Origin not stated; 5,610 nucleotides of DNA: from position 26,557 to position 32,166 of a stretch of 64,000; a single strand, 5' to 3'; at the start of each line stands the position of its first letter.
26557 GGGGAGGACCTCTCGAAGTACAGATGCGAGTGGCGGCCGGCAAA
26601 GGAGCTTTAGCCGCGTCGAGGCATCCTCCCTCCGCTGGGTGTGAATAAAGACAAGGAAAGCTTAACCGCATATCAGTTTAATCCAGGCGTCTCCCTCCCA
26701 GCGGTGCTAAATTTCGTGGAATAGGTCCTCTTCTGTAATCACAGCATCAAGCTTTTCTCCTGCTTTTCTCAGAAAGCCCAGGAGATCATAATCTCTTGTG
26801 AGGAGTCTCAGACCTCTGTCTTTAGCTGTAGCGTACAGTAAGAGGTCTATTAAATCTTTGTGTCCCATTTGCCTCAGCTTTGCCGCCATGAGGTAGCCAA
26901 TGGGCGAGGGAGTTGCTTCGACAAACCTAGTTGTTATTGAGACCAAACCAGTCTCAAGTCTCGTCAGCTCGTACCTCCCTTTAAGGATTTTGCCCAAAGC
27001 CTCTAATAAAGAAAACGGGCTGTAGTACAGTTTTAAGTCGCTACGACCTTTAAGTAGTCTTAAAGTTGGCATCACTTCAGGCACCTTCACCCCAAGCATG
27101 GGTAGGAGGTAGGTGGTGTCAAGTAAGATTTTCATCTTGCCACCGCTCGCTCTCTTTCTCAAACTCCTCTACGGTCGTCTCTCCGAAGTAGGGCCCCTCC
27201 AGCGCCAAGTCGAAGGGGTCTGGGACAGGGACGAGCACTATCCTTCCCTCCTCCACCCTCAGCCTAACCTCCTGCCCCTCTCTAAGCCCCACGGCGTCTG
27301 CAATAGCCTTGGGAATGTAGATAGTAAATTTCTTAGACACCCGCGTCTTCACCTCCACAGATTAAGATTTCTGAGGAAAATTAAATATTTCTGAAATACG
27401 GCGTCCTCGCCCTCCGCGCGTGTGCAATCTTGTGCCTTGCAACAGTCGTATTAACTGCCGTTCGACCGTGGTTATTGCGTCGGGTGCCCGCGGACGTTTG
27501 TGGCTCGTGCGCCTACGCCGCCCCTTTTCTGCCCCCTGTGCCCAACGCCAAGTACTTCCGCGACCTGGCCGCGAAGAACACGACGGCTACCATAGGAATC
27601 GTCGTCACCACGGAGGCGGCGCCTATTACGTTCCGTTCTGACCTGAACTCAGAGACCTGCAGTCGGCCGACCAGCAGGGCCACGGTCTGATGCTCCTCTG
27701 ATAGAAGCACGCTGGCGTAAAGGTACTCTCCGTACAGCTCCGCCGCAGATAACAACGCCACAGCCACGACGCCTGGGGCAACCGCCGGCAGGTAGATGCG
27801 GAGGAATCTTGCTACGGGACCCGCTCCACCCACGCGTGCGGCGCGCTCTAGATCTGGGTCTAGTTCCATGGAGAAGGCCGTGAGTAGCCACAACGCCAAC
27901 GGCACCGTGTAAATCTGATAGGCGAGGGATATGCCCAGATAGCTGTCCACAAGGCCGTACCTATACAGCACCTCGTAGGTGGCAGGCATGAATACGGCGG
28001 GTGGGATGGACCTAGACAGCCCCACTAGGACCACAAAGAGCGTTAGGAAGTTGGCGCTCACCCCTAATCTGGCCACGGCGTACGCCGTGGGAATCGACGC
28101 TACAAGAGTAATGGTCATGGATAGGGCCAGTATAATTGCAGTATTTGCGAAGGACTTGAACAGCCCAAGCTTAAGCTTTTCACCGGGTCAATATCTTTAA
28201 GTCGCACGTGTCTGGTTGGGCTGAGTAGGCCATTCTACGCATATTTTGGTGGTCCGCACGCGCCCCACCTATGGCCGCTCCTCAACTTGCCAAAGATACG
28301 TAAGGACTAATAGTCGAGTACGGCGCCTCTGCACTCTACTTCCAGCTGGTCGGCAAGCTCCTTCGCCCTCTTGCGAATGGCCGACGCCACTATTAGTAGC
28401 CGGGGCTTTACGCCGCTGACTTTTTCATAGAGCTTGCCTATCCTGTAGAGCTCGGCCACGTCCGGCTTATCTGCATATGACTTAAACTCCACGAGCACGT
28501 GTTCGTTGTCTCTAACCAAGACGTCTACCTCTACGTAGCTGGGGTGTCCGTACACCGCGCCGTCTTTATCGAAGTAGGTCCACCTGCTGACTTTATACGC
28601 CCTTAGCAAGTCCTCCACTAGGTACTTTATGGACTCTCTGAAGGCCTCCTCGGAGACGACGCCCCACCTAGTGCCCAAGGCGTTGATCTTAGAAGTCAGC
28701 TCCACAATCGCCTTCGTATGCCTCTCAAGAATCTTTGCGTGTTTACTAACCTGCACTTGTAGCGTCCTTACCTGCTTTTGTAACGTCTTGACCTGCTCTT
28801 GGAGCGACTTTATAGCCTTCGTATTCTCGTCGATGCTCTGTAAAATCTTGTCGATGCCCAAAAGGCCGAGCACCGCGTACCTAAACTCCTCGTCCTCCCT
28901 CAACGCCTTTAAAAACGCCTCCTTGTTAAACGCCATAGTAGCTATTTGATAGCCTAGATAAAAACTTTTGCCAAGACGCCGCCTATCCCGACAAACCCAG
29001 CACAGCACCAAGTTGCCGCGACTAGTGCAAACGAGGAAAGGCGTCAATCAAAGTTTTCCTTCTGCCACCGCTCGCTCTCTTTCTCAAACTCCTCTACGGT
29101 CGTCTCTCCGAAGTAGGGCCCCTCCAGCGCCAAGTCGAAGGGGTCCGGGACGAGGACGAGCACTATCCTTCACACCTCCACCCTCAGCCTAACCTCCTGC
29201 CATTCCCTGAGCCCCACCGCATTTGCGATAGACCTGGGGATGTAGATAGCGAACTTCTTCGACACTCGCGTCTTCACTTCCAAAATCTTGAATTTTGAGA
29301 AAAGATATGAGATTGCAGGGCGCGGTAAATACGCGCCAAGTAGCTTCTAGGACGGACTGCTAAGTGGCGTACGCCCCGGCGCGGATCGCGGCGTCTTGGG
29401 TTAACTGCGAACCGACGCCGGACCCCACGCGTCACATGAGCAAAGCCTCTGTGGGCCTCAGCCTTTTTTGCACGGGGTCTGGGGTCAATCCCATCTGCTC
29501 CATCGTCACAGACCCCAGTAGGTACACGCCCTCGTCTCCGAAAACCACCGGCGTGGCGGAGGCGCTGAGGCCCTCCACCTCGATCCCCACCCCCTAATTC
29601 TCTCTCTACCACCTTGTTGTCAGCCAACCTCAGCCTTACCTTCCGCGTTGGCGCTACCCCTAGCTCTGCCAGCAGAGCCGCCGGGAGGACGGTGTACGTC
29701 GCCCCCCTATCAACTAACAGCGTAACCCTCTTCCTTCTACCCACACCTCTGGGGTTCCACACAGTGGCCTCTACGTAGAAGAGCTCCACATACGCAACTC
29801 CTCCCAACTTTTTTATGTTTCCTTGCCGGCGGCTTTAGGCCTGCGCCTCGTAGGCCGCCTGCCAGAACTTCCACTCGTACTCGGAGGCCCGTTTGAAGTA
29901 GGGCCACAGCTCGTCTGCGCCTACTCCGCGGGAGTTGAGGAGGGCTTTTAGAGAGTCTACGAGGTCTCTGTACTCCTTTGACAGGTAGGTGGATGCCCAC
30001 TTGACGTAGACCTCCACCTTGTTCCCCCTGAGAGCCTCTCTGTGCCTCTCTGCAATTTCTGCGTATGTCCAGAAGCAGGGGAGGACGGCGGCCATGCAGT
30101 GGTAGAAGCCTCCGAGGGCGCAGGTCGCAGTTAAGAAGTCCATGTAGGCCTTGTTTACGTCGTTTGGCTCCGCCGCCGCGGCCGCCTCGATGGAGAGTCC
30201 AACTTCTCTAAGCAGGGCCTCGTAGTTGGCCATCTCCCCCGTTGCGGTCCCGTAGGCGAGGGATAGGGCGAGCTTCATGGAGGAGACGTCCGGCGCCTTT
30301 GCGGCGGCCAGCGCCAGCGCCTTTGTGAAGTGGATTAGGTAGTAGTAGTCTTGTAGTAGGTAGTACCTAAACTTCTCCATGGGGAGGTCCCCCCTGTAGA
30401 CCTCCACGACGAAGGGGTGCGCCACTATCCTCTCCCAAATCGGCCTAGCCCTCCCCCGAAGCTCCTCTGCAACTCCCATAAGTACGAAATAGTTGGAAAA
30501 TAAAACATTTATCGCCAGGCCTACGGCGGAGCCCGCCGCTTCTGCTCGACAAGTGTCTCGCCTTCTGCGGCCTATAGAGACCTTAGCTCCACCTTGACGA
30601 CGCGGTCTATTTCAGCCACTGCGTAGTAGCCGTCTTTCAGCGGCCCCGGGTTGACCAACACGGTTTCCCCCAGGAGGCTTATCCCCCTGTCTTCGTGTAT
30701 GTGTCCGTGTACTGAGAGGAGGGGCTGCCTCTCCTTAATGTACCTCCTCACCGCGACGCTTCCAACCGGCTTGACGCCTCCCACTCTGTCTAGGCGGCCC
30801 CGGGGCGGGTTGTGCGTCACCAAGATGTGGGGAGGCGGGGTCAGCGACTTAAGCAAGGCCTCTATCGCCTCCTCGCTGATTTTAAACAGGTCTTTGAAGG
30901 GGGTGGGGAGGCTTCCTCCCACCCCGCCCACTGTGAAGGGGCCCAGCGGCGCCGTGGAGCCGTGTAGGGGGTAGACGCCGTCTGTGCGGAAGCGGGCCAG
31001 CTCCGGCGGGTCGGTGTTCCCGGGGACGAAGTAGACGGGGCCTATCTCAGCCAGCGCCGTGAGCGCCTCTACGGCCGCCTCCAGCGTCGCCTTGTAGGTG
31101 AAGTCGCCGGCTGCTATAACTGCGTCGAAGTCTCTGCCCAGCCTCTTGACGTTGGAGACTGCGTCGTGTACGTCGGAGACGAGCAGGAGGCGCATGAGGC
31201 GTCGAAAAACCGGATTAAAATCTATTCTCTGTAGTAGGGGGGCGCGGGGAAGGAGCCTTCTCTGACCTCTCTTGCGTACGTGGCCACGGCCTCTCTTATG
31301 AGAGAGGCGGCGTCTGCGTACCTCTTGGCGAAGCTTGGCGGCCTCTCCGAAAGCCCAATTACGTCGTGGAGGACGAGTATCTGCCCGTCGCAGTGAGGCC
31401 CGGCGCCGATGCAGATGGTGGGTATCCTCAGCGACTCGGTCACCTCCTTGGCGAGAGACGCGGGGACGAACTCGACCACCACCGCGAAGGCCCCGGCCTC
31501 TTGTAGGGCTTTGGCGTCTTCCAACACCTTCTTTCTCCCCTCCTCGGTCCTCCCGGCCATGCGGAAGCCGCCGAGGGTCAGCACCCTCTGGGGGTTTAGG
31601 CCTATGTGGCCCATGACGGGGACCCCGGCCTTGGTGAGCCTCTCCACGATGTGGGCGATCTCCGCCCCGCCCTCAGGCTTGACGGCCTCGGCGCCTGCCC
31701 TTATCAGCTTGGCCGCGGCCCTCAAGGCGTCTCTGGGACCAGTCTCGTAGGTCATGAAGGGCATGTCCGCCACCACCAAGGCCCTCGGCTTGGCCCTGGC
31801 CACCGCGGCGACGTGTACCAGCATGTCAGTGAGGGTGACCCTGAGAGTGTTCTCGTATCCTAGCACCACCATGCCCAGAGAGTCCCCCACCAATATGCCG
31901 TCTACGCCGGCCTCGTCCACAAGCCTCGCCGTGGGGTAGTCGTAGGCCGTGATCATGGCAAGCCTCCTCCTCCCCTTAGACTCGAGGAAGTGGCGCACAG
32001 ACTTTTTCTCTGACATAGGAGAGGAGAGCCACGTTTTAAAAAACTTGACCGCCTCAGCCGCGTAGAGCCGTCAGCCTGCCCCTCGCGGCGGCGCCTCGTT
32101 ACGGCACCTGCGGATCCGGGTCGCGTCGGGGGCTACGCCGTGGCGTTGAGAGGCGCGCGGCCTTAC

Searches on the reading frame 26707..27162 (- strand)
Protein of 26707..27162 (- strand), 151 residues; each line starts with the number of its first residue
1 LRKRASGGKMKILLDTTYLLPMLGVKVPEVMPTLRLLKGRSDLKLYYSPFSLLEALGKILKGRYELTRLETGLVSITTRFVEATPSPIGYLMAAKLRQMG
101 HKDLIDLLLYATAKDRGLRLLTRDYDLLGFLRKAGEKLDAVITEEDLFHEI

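Call 45: search_protein_families(library=pfam, proteins=[window:26707-27162:-], max_evalue=0.01)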
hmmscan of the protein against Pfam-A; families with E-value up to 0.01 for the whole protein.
window:26707-27162:- (151 aa): 1 family
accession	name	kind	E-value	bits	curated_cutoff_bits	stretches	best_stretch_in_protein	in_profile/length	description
PF01850.27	PIN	-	6.8e-07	30.4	23.6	1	12-127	1-114/120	PIN domain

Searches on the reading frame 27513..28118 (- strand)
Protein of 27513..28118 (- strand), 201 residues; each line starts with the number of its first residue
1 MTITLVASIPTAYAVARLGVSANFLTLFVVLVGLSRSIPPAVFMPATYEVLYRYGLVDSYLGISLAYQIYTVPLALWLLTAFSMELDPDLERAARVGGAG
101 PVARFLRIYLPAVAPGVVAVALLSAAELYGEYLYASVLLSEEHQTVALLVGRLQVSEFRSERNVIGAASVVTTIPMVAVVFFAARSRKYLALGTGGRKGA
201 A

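Call 45: search_protein_families(library=pfam, proteins=[window:27513-28118:-], max_evalue=0.01)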
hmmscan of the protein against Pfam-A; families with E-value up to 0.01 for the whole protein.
window:27513-28118:- (201 aa): 1 family
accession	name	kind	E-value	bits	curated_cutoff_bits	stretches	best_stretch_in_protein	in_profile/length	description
PF00528.27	BPD_transp_1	-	4.8e-10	39.9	26.4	1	27-189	19-177/184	Binding-protein-dependent transport system inner membrane component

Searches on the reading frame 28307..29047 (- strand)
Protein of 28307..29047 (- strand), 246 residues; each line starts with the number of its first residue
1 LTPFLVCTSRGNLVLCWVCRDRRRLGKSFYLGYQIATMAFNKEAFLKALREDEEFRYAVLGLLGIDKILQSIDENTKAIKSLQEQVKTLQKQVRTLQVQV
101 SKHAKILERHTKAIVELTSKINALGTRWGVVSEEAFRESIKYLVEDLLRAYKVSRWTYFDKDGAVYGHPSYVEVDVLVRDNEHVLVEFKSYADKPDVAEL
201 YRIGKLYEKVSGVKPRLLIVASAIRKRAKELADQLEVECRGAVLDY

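Call 45: search_protein_families(library=pfam, proteins=[window:28307-29047:-], max_evalue=0.01)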
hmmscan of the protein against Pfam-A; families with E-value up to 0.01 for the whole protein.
window:28307-29047:- (246 aa): 9 families
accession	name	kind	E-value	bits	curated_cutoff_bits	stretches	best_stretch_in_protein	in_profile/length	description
PF12644.12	DUF3782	-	5.7e-26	90.9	24.4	1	92-169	2-78/78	Protein of unknown function (DUF3782)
PF07788.17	PDDEXK_10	-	1.3e-17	63.9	21.2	1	170-238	1-74/74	PD-(D/E)XK nuclease superfamily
PF13094.11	CENP-Q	-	0.00036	21.1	28.5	1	71-128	23-80/162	CENP-Q, a CENPA-CAD centromere complex subunit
PF25541.1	TBCA_PH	-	0.0021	18.2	27.8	1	42-124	24-104/139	PH domain-containing proteins, TBCA domain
PF06103.16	DUF948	-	0.0035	17.9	37.2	1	67-126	23-82/89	Bacterial protein of unknown function (DUF948)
PF03938.19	OmpH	-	0.0039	17.8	32.4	1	65-110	7-52/141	Outer membrane protein (OmpH-like)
PF06810.17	Phage_scaffold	-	0.0048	17.3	35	1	42-121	2-79/170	Phage capsid assembly scaffolding protein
PF05531.17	NPV_P10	-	0.0052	17.7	29.8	0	77-122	11-59/75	Nucleopolyhedrovirus P10 protein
PF01939.22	NucS_C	-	0.0094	16.4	24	0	174-240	34-104/124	Endonuclease NucS C-terminal domain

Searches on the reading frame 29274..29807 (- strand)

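Call 46: search_protein_families(library=pfam, proteins=[window:29274-29807:-], max_evalue=0.01)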
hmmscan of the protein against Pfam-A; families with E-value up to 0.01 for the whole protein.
window:29274-29807:- (177 aa): 2 families
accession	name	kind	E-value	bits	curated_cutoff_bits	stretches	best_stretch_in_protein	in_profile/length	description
PF13650.11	Asp_protease_2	-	0.00013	23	24.3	1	26-67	8-52/90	Aspartyl protease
PF13975.11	gag-asp_proteas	-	0.001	20.1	28.2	1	26-66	8-51/92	gag-polyprotein putative aspartyl protease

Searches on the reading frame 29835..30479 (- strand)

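Call 46: search_protein_families(library=pfam, proteins=[window:29835-30479:-], max_evalue=0.01)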
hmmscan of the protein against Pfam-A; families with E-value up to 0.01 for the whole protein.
window:29835-30479:- (214 aa): 1 family
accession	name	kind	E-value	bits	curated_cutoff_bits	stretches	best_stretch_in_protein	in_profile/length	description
PF03070.21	TENA_THI-4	-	4.2e-47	161.1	22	1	10-211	3-209/210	TENA/THI-4/PQQC family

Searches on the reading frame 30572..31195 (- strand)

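Call 46: search_protein_families(library=pfam, proteins=[window:30572-31195:-], max_evalue=0.01)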
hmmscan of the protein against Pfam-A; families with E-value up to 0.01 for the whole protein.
window:30572-31195:- (207 aa): 3 families
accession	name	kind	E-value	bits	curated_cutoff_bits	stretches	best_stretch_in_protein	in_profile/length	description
PF12850.12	Metallophos_2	-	3.2e-14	53.6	27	1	1-188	1-137/154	Calcineurin-like phosphoesterase superfamily domain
PF14582.11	Metallophos_3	-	4.1e-14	53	28.2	1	43-198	80-251/259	Metallophosphoesterase, calcineurin superfamily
PF00149.33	Metallophos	-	5.4e-13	50.2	21.5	1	1-168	1-190/191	Calcineurin-like phosphoesterase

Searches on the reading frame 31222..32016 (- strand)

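Call 47: search_protein_families(library=pfam, proteins=[window:31222-32016:-], max_evalue=0.01)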
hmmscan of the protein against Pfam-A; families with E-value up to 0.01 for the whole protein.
window:31222-32016:- (264 aa): 3 families
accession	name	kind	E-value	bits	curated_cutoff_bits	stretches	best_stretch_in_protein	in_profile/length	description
PF02548.21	Pantoate_transf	-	6.4e-109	363.8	28.7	1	5-258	2-258/259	Ketopantoate hydroxymethyltransferase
PF13714.12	PEP_mutase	-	1.9e-07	31.4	31.5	1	17-127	9-125/240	Phosphoenolpyruvate phosphomutase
PF04250.19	DUF429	-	0.0076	16.4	23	0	37-112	1-74/214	Protein of unknown function (DUF429)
